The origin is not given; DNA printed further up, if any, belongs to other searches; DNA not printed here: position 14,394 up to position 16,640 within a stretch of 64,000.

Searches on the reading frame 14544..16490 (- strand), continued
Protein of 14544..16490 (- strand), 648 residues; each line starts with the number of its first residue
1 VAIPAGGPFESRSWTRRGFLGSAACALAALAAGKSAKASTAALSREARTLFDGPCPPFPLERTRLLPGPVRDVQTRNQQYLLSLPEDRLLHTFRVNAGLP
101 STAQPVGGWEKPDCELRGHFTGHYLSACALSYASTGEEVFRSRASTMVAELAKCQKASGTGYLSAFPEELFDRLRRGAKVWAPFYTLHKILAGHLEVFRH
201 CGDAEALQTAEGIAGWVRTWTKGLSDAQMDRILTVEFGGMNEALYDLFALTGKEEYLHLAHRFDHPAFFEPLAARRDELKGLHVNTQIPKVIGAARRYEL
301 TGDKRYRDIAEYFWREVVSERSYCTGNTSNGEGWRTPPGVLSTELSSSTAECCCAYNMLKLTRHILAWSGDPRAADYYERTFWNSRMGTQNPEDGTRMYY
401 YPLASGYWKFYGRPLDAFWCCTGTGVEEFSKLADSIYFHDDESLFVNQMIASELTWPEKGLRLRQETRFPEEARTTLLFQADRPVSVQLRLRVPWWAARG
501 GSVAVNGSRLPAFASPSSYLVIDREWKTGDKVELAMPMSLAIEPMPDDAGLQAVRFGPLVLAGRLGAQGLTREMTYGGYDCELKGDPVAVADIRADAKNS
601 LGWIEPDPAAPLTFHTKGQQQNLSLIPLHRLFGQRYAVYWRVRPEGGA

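Call 15: find_encoding_contigs(protein=P0018, flank=10000, max_places=3)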
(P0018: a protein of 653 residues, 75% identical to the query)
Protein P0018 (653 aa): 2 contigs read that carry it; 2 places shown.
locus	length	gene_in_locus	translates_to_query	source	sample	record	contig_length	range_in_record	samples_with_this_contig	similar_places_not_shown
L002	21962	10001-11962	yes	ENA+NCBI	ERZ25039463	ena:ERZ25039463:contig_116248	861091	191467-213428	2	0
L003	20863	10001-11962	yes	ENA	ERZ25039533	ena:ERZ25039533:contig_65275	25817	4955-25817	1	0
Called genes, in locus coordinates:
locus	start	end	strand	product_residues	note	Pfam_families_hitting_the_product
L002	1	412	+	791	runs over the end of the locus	PF00069:Pkinase, PF01636:APH (faint), PF03109:ABC1 (faint), PF07714:PK_Tyr_Ser-Thr, PF13428:TPR_14 (faint), PF14559:TPR_19 (faint), PF13432:TPR_16 (faint), PF07719:TPR_2 (faint), +5 more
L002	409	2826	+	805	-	PF00069:Pkinase, PF01636:APH (faint), PF03109:ABC1 (faint), PF07714:PK_Tyr_Ser-Thr, PF13428:TPR_14 (faint), PF13432:TPR_16 (faint), PF13424:TPR_12 (faint), PF14559:TPR_19 (weak), +4 more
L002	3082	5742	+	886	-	PF00069:Pkinase, PF01636:APH (faint), PF03109:ABC1 (faint), PF07714:PK_Tyr_Ser-Thr, PF07676:PD40, PF26549:Tricorn_N, PF07676:PD40 (weak), PF26549:Tricorn_N (weak), +1 more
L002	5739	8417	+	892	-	PF00069:Pkinase, PF01636:APH (faint), PF03109:ABC1 (faint), PF07714:PK_Tyr_Ser-Thr, PF26549:Tricorn_N, PF26550:Tricorn_2nd, PF07676:PD40, PF26549:Tricorn_N (weak), +2 more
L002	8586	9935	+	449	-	-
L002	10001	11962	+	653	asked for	PF07944:Beta-AFase-like_GH127_cat, PF20736:Glyco_hydro127M, PF16375:DUF4986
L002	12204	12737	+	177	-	-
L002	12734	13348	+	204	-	PF06537:DHOR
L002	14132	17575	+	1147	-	PF02012:BNR (faint), PF13088:BNR_2 (faint), PF15902:Sortilin-Vps10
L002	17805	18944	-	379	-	PF00753:Lactamase_B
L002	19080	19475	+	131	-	-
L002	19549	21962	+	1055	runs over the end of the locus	PF00395:SLH (faint)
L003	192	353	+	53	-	PF13181:TPR_8 (weak)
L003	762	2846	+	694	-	PF00069:Pkinase, PF07714:PK_Tyr_Ser-Thr, PF07719:TPR_2 (faint), PF13428:TPR_14 (faint), PF13432:TPR_16 (faint), PF13424:TPR_12 (faint), PF13181:TPR_8 (faint), PF14559:TPR_19 (weak), +2 more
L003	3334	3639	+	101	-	PF00069:Pkinase, PF07714:PK_Tyr_Ser-Thr, PF03109:ABC1 (weak), PF01636:APH (weak)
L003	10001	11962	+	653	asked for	PF07944:Beta-AFase-like_GH127_cat, PF20736:Glyco_hydro127M, PF16375:DUF4986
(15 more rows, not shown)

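Call 16: find_encoding_contigs(protein=P0024, flank=10000, max_places=2)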
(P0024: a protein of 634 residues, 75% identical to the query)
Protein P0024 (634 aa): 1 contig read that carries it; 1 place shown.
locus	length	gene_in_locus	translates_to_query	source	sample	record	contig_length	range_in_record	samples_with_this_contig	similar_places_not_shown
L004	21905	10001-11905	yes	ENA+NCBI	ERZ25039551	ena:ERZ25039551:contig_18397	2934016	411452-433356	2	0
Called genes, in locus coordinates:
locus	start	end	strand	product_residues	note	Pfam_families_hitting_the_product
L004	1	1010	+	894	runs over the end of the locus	PF00069:Pkinase, PF01636:APH (faint), PF03109:ABC1 (faint), PF07714:PK_Tyr_Ser-Thr, PF07676:PD40 (faint), PF10647:Gmad1 (faint), PF26550:Tricorn_2nd (faint), PF26549:Tricorn_N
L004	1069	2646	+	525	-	PF00450:Peptidase_S10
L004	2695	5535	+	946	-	PF07494:Reg_prop (faint), PF16819:DUF5074 (faint), PF23748:Beta-prop_LRRK2 (faint), PF07495:Y_Y_Y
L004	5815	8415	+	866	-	PF00069:Pkinase, PF01636:APH (faint), PF07714:PK_Tyr_Ser-Thr, PF07676:PD40, PF26549:Tricorn_N, PF26550:Tricorn_2nd, PF07676:PD40, PF26549:Tricorn_N (weak), +2 more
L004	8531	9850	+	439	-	PF08450:SGL (weak)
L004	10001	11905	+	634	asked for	PF07944:Beta-AFase-like_GH127_cat, PF20736:Glyco_hydro127M, PF16375:DUF4986 (weak)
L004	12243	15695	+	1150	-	PF02012:BNR (faint), PF13088:BNR_2 (faint), PF15899:BNR_6 (faint), PF15902:Sortilin-Vps10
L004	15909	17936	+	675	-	PF13414:TPR_11 (faint), PF14870:PSII_BNR (faint), PF25852:DUF6242_C (faint), PF02012:BNR (faint), PF15902:Sortilin-Vps10 (faint)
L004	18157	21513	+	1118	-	PF02012:BNR (faint), PF13088:BNR_2 (faint), PF14870:PSII_BNR (faint), PF15899:BNR_6 (faint), PF15902:Sortilin-Vps10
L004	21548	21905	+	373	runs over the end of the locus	PF01244:Peptidase_M19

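Call 17: find_encoding_contigs(protein=P0028, flank=10000, max_places=2)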
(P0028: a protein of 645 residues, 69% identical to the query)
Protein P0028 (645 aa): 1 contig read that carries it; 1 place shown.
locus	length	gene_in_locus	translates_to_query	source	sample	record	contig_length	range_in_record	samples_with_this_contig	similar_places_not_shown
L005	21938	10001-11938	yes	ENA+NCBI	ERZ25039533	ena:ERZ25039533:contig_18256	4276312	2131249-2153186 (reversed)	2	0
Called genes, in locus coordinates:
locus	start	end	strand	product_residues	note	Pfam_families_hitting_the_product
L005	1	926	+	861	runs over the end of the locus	PF00069:Pkinase, PF01636:APH (faint), PF03109:ABC1 (weak), PF07714:PK_Tyr_Ser-Thr, PF26549:Tricorn_N, PF26550:Tricorn_2nd, PF07676:PD40 (weak)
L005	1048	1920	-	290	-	PF02775:TPP_enzyme_C, PF12367:PFO_beta_C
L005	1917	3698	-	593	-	PF01558:POR, PF01855:POR_N, PF17147:PFOR_II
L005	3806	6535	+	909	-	PF00069:Pkinase, PF07714:PK_Tyr_Ser-Thr, PF03109:ABC1 (weak), PF01636:APH (weak), PF26549:Tricorn_N, PF26550:Tricorn_2nd, PF07676:PD40, PF26549:Tricorn_N (weak), +3 more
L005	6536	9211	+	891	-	PF00069:Pkinase, PF07714:PK_Tyr_Ser-Thr, PF03109:ABC1 (weak), PF26549:Tricorn_N, PF07676:PD40, PF26550:Tricorn_2nd, PF26550:Tricorn_2nd, PF26549:Tricorn_N, +4 more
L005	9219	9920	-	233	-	PF02678:Pirin, PF07883:Cupin_2 (weak), PF17954:Pirin_C_2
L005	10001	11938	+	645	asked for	PF07944:Beta-AFase-like_GH127_cat, PF20736:Glyco_hydro127M, PF16375:DUF4986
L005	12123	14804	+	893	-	PF00069:Pkinase, PF01636:APH (faint), PF03109:ABC1 (faint), PF07714:PK_Tyr_Ser-Thr, PF26550:Tricorn_2nd (faint), PF26549:Tricorn_N, PF07676:PD40 (weak), PF26549:Tricorn_N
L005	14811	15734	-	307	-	PF01619:Pro_dh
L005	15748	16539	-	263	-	PF00106:adh_short, PF08659:KR (weak), PF23441:SDR, PF13561:adh_short_C2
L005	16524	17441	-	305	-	PF00701:DHDPS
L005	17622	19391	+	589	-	PF00474:SSF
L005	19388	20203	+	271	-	PF00483:NTP_transferase, PF12804:NTP_transf_3 (weak)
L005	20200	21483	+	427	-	PF10509:GalKase_gal_bdg, PF00288:GHMP_kinases_N (weak), PF08544:GHMP_kinases_C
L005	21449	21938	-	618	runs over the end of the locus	PF05960:DUF885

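Call 18: find_encoding_contigs(protein=P0013, flank=10000, max_places=2)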
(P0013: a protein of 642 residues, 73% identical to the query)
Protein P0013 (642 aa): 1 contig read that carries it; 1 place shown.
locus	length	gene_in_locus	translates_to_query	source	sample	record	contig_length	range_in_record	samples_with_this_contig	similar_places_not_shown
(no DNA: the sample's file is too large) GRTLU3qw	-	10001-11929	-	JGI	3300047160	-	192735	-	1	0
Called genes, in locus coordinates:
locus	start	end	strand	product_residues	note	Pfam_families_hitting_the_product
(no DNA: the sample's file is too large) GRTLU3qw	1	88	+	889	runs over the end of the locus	PF00069:Pkinase, PF01636:APH (faint), PF03109:ABC1 (faint), PF07714:PK_Tyr_Ser-Thr, PF26549:Tricorn_N, PF26550:Tricorn_2nd (weak), PF07676:PD40 (weak), PF26549:Tricorn_N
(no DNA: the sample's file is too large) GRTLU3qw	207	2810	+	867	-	PF00069:Pkinase, PF01636:APH (faint), PF03109:ABC1 (faint), PF07714:PK_Tyr_Ser-Thr, PF26550:Tricorn_2nd (faint), PF26549:Tricorn_N, PF07676:PD40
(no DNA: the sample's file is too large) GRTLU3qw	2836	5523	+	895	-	PF00069:Pkinase, PF07714:PK_Tyr_Ser-Thr, PF26549:Tricorn_N (weak), PF07676:PD40, PF26550:Tricorn_2nd, PF26549:Tricorn_N, PF07676:PD40 (weak), PF26549:Tricorn_N, +6 more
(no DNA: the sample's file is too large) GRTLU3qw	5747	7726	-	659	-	-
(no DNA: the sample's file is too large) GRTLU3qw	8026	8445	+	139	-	-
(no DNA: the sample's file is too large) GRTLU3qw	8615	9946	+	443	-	-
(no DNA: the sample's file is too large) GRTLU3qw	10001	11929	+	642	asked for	PF07944:Beta-AFase-like_GH127_cat, PF20736:Glyco_hydro127M, PF16375:DUF4986 (weak)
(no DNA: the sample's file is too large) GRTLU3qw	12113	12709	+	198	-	PF00196:GerE, PF08281:Sigma70_r4_2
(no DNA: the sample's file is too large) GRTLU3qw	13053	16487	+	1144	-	PF02012:BNR (faint), PF13088:BNR_2 (faint), PF15899:BNR_6 (faint), PF15902:Sortilin-Vps10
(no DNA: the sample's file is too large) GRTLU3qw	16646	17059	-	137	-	PF00581:Rhodanese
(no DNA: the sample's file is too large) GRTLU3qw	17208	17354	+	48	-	-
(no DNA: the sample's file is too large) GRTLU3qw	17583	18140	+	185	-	PF00719:Pyrophosphatase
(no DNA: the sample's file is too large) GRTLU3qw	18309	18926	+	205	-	PF00596:Aldolase_II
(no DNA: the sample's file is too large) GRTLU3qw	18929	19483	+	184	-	PF03079:ARD, PF07883:Cupin_2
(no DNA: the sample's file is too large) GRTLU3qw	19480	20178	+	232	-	PF00702:Hydrolase, PF13419:HAD_2 (faint)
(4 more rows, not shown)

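Call 21: search_protein_families(library=ncbifam, proteins=[window:14544-16490:-], max_evalue=0.001)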
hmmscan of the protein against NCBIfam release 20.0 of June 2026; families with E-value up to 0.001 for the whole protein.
window:14544-16490:- (648 aa): 1 family
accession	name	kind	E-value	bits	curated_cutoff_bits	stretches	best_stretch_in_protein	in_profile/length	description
NF049879.1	AcerHdlse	equivalog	4.3e-19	68.4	950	1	349-560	339-564/657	aceric acid hydrolase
